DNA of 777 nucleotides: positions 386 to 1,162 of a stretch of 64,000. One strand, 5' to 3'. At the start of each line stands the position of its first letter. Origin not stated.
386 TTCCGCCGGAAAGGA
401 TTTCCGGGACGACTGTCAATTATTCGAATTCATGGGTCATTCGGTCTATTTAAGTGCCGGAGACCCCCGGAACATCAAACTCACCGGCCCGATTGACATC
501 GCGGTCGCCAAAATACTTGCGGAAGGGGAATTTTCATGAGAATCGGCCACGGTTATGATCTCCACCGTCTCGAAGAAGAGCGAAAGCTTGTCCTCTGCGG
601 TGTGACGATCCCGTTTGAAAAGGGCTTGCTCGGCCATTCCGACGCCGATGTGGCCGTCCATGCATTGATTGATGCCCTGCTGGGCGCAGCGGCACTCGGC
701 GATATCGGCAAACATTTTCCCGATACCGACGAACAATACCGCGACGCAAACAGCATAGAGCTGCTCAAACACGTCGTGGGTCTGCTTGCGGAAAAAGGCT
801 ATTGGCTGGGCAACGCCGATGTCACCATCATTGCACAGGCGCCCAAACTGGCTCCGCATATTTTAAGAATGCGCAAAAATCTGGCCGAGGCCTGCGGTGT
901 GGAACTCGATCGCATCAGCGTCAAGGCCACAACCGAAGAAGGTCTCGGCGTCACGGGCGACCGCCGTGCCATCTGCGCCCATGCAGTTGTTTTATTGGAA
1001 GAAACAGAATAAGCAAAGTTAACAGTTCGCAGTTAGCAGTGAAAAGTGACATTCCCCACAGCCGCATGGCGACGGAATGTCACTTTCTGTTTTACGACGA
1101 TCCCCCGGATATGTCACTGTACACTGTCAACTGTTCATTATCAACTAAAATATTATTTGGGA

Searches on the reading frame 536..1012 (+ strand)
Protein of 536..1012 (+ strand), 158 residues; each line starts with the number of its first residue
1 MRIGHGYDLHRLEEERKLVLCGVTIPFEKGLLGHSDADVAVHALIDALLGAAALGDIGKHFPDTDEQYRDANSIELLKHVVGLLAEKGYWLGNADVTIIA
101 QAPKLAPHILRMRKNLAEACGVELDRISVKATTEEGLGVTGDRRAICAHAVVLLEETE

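Call 26: find_encoding_contigs(protein=window:536-1012:+, flank=10000, max_places=4)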
Protein window:536-1012:+ (158 aa): 18 contigs read that carry it; 4 places shown.
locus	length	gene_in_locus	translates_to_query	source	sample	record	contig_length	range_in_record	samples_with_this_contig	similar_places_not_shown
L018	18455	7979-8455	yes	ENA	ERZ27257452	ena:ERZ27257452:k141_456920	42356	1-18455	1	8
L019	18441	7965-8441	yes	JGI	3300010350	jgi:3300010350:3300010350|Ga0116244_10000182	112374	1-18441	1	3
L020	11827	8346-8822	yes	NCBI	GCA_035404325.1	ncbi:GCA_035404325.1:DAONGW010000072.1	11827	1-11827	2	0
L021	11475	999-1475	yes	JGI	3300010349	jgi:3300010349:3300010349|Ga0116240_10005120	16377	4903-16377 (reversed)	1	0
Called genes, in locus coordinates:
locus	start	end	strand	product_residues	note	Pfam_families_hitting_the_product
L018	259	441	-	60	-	-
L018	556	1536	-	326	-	PF00149:Metallophos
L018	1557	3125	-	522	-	-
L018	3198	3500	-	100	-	PF01035:DNA_binding_1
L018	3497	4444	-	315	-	PF00535:Glycos_transf_2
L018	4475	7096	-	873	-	PF09586:YfhO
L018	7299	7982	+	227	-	PF01128:IspD, PF12804:NTP_transf_3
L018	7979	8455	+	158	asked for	PF02542:YgbB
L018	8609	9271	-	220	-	PF02915:Rubrerythrin, PF21349:RUBY_RBDX (weak)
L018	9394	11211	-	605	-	-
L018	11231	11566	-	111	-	-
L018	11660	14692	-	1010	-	PF03065:Glyco_hydro_57 (weak), PF01074:Glyco_hydro_38N, PF09261:Alpha-mann_mid, PF07748:Glyco_hydro_38C, PF17677:Glyco_hydro38C2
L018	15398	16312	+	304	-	-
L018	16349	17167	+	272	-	PF01177:Asp_Glu_race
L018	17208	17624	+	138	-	PF09148:DUF1934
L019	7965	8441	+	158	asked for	PF02542:YgbB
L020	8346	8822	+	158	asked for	PF02542:YgbB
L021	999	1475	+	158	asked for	PF02542:YgbB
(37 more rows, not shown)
